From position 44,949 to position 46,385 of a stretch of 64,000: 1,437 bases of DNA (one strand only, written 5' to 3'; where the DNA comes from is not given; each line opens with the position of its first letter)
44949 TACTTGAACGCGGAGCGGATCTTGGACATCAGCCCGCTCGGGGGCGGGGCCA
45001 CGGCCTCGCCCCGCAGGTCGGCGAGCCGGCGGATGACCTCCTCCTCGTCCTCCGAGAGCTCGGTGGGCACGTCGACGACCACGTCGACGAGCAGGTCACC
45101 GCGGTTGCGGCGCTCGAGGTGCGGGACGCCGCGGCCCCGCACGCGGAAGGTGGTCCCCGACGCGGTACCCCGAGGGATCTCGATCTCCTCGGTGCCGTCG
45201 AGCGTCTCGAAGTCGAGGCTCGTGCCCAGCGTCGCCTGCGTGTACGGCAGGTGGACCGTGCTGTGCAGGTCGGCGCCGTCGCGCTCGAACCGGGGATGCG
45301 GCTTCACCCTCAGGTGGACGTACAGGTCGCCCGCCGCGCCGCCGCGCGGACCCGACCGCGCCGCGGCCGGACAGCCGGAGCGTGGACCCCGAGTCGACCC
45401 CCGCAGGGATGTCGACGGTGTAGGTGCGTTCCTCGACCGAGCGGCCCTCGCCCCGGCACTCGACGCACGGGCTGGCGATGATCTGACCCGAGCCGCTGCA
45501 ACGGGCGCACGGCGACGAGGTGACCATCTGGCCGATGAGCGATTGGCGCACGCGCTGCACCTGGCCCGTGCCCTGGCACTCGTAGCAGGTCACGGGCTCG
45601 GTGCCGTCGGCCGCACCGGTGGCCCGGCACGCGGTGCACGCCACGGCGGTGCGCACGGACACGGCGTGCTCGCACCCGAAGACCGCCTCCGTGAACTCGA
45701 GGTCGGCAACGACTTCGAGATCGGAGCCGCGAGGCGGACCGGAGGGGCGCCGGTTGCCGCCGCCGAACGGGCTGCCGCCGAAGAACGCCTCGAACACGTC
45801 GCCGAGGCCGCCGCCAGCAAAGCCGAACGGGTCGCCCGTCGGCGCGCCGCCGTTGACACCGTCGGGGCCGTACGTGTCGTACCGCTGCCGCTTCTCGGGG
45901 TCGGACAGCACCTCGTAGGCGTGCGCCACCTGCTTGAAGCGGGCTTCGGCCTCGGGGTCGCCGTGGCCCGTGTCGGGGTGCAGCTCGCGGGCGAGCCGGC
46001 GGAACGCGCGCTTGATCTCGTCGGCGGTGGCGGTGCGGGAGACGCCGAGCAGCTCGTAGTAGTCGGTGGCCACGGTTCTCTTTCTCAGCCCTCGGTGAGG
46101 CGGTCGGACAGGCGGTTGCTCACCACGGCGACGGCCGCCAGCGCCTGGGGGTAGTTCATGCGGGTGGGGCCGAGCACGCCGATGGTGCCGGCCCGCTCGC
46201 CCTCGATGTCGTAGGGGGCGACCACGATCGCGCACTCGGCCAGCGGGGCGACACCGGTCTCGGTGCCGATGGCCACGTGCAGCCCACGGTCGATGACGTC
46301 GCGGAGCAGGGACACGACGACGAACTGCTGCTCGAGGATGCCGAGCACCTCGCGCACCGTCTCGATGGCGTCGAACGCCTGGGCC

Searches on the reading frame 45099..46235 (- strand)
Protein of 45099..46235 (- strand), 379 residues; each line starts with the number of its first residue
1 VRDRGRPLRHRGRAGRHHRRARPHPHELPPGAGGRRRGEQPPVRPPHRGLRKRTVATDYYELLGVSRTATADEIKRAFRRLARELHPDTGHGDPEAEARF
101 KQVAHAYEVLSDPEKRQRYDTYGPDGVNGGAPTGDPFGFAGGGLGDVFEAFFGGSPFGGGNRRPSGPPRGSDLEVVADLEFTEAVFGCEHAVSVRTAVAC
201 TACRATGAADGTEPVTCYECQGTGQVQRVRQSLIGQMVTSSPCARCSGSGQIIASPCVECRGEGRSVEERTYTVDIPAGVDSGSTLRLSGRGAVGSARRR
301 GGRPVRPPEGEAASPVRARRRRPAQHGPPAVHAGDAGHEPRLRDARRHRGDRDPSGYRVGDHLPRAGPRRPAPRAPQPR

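Call 88: search_protein_families(library=pfam, max_evalue=0.001, proteins=[window:45099-46235:-])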
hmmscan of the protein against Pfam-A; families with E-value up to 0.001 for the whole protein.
window:45099-46235:- (379 aa): 4 families
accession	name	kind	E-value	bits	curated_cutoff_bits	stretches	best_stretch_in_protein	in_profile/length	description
PF00226.36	DnaJ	-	4.6e-27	94.3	27.8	1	58-120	1-63/63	DnaJ domain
PF00684.25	DnaJ_CXXCXGXG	-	1.3e-15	57.8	32.7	1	200-264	1-65/65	DnaJ central domain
PF01556.23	DnaJ_C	-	3.7e-08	34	26.6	1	174-297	2-59/152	DnaJ C terminal domain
PF15777.11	Anti-TRAP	-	0.00035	20.9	32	0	198-225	11-41/59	Tryptophan RNA-binding attenuator protein inhibitory protein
